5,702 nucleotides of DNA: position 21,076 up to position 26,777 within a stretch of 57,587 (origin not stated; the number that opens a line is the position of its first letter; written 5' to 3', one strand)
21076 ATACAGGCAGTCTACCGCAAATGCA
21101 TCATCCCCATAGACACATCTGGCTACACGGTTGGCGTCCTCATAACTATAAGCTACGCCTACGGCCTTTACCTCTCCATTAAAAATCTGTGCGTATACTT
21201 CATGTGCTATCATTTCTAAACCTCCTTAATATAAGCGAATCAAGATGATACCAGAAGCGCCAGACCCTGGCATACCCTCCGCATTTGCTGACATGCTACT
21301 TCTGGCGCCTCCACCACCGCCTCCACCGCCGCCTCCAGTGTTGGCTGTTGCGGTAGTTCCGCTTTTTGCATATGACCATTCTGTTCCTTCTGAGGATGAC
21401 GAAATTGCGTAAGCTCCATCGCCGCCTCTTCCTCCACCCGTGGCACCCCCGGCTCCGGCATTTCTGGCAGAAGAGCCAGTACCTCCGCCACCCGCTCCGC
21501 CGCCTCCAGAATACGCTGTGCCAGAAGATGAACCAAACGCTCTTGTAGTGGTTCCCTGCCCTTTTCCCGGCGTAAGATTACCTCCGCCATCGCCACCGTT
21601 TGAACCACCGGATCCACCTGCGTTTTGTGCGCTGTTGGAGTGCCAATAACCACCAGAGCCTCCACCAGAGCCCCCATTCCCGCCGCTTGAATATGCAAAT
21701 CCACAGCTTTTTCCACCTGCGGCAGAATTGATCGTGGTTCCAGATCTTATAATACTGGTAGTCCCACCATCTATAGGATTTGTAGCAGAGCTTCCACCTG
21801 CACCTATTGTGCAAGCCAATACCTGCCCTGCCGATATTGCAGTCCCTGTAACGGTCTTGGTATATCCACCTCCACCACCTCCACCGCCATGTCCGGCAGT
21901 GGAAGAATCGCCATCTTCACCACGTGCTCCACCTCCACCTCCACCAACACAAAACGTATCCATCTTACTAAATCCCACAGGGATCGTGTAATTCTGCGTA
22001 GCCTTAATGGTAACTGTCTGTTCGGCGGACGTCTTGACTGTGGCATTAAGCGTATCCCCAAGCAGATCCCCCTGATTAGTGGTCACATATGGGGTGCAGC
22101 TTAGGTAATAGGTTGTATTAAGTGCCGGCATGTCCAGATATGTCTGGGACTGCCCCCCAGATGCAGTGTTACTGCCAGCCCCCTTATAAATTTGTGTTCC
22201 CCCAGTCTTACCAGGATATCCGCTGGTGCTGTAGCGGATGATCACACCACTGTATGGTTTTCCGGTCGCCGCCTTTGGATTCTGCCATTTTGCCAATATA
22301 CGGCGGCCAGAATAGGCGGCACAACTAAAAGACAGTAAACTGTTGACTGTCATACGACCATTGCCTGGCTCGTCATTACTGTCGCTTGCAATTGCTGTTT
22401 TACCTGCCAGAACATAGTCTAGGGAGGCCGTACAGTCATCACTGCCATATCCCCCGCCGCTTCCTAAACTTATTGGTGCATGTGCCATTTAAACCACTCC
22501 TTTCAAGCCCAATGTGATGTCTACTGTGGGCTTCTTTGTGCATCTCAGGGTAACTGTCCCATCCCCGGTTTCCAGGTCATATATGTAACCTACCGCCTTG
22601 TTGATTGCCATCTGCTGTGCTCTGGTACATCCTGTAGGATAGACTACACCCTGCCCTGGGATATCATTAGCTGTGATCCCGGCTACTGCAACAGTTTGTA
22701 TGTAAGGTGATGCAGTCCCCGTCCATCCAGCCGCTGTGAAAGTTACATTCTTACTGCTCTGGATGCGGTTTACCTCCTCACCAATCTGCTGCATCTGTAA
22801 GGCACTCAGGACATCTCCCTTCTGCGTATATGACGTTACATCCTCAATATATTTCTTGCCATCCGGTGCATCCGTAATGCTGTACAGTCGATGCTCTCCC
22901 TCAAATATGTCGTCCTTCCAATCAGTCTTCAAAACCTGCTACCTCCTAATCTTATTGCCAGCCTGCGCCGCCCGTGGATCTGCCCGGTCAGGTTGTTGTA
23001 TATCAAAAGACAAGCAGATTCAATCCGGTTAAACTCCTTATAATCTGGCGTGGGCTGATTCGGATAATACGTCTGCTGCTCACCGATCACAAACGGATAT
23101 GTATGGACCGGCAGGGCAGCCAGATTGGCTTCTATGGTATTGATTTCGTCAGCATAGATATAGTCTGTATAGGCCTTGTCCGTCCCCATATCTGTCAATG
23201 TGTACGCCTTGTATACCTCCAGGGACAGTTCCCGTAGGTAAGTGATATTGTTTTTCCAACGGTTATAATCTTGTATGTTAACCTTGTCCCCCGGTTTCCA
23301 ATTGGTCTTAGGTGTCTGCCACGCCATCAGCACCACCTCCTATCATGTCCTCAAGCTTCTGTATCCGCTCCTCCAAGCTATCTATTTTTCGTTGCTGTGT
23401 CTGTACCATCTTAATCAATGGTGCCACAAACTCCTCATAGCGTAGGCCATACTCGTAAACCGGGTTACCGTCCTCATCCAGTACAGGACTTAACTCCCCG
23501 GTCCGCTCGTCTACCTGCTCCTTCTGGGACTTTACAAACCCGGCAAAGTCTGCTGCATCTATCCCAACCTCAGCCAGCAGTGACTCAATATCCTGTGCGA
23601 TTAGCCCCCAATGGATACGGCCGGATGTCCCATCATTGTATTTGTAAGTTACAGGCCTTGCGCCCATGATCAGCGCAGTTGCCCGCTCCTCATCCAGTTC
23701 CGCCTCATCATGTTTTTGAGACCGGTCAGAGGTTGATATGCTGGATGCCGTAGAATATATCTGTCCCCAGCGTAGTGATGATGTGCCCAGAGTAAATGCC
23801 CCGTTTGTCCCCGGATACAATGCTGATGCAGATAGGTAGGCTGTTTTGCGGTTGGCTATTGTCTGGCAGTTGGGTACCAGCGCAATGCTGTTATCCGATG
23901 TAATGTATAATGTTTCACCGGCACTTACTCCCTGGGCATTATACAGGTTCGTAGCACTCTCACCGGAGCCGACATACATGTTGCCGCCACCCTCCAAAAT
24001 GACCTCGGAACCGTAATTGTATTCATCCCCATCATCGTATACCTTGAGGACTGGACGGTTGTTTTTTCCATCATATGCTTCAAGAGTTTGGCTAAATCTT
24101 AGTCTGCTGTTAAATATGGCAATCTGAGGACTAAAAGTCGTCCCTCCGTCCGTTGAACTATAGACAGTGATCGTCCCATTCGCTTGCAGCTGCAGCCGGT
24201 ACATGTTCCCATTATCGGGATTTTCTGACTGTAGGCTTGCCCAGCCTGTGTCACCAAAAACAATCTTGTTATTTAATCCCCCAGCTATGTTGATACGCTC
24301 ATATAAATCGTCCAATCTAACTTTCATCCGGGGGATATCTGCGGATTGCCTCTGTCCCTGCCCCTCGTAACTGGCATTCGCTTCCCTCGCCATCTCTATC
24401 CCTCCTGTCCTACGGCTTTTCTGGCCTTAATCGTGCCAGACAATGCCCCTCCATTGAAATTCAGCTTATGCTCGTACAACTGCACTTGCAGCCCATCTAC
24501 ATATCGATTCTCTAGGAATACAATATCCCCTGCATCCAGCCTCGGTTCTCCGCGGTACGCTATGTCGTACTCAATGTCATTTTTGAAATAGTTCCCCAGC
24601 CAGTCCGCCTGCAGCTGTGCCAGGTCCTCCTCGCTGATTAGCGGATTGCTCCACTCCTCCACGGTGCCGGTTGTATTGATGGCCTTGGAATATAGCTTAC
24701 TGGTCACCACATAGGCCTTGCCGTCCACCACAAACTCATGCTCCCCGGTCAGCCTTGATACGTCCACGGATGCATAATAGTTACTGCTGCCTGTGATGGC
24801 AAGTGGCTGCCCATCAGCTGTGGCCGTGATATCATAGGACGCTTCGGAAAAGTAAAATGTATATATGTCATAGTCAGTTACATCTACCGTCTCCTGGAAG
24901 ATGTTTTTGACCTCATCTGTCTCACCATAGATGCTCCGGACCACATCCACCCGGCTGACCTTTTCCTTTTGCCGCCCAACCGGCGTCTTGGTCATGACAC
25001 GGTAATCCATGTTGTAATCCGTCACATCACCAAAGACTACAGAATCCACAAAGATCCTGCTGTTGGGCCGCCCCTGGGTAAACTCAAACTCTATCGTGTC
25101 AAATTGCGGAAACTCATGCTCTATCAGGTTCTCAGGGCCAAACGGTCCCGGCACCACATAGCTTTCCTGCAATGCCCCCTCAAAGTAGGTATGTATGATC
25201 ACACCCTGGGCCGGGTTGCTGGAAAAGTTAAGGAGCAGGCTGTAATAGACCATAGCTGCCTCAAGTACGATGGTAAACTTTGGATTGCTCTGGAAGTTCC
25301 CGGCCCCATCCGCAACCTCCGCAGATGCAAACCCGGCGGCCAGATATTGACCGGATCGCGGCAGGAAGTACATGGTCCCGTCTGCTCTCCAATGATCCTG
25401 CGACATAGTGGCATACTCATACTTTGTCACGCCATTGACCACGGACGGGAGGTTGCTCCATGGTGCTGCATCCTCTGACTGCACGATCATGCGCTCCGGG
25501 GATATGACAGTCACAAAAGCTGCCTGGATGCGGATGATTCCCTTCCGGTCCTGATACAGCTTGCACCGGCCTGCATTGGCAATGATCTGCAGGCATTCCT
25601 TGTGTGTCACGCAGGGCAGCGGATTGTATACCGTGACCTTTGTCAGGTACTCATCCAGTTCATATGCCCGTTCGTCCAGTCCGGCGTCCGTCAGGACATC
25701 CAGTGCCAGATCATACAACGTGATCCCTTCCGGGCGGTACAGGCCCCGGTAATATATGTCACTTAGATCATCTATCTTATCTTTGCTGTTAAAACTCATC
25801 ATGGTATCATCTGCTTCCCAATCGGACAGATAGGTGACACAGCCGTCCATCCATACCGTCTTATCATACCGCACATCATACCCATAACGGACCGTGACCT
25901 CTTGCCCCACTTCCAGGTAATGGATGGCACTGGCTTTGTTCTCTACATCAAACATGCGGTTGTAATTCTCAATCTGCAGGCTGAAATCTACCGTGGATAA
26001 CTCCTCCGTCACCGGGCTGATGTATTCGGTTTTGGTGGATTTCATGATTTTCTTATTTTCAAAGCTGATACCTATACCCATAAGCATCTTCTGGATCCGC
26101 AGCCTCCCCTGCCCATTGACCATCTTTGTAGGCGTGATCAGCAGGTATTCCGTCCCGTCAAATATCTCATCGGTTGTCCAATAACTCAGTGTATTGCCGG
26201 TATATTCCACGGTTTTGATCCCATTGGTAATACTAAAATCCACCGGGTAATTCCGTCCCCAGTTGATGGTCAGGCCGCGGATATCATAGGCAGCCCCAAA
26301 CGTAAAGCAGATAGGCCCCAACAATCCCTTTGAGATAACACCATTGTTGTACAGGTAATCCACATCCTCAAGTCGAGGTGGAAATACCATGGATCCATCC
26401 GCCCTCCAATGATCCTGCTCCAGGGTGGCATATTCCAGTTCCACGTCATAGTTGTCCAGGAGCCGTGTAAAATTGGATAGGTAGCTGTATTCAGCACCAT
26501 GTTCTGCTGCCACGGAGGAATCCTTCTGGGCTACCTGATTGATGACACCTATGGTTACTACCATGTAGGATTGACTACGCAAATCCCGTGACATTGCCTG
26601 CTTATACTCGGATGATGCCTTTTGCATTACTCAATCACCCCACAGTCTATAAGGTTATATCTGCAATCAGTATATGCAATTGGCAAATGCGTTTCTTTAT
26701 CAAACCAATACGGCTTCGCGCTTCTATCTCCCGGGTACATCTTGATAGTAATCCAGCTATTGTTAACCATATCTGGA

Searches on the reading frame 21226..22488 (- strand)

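Call 104: search_protein_families(library=phrogs, proteins=[window:21226-22488:-], max_evalue=0.00001)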
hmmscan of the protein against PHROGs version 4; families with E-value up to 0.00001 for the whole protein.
window:21226-22488:- (420 aa): 1 family
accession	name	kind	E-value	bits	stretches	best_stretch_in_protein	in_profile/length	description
phrog_4474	-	unknown function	4.3e-06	27.4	1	151-411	146-383/407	-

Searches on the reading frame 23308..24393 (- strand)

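Call 104: search_protein_families(library=phrogs, proteins=[window:23308-24393:-], max_evalue=0.00001)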
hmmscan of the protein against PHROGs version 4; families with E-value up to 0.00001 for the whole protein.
window:23308-24393:- (361 aa): 13 families
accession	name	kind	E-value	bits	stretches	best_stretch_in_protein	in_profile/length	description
phrog_7121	-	tail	3.3e-34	119.1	1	151-349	754-925/927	tail fiber protein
phrog_1171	-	tail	1.4e-21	77.7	1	62-348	660-952/954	tail spike protein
phrog_17635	-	tail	2.1e-17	63.6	1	136-323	516-708/721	tail fiber protein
phrog_1980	-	tail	1.3e-13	52.1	1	53-349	213-435/449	tail fiber protein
phrog_14895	-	tail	2.2e-12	47.3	1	180-341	461-624/632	tail spike protein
phrog_4636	-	tail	4.5e-12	46.2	1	201-351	613-755/763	tail spike protein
phrog_28871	-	unknown function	5.3e-12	45.3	1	188-255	719-787/946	-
phrog_15695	-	tail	2.3e-11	43.2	1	189-289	1092-1197/1284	tail fiber protein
phrog_6921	-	tail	1.5e-09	38.2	1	167-347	577-734/738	tail fiber protein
phrog_5481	-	tail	1.2e-07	31.6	1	184-349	905-1025/1043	tail fiber protein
phrog_23437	-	tail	2.2e-07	31.6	1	167-296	99-232/275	tail protein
phrog_27613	-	tail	5.1e-07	29.4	1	184-346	615-779/779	tail protein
phrog_5668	-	tail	9.3e-07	27.9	1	62-349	1298-1563/1567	tail fiber protein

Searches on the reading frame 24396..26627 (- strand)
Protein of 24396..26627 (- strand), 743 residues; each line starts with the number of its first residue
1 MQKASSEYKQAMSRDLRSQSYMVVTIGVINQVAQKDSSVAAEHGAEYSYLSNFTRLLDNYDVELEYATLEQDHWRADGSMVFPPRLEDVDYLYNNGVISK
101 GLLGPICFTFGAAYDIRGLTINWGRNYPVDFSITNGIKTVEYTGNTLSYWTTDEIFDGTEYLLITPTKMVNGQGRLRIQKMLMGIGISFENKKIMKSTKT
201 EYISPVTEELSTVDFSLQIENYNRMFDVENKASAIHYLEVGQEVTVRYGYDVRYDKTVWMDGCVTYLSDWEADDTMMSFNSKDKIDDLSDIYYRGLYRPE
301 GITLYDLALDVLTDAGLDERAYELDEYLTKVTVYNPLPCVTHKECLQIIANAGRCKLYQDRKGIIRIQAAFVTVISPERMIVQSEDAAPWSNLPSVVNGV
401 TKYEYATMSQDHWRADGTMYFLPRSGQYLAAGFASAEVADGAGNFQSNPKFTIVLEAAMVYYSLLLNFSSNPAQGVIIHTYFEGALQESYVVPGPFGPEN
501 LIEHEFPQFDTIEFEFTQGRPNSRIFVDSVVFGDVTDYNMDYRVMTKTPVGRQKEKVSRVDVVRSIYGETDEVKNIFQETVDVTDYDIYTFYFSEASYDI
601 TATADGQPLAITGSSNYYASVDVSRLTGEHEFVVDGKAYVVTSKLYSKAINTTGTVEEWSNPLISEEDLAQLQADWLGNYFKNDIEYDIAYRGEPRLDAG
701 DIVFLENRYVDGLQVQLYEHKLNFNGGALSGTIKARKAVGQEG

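Call 3: search_protein_families(library=pfam, proteins=[window:24396-26627:-], max_evalue=0.1)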
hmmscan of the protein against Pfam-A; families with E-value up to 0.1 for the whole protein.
window:24396-26627:- (743 aa): 0 families

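Call 104: search_protein_families(library=phrogs, proteins=[window:24396-26627:-], max_evalue=0.00001)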
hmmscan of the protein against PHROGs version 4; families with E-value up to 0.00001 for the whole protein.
window:24396-26627:- (743 aa): 1 family
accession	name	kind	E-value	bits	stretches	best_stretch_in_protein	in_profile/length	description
phrog_13879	-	unknown function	1.2e-125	421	3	1-383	1-393/571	-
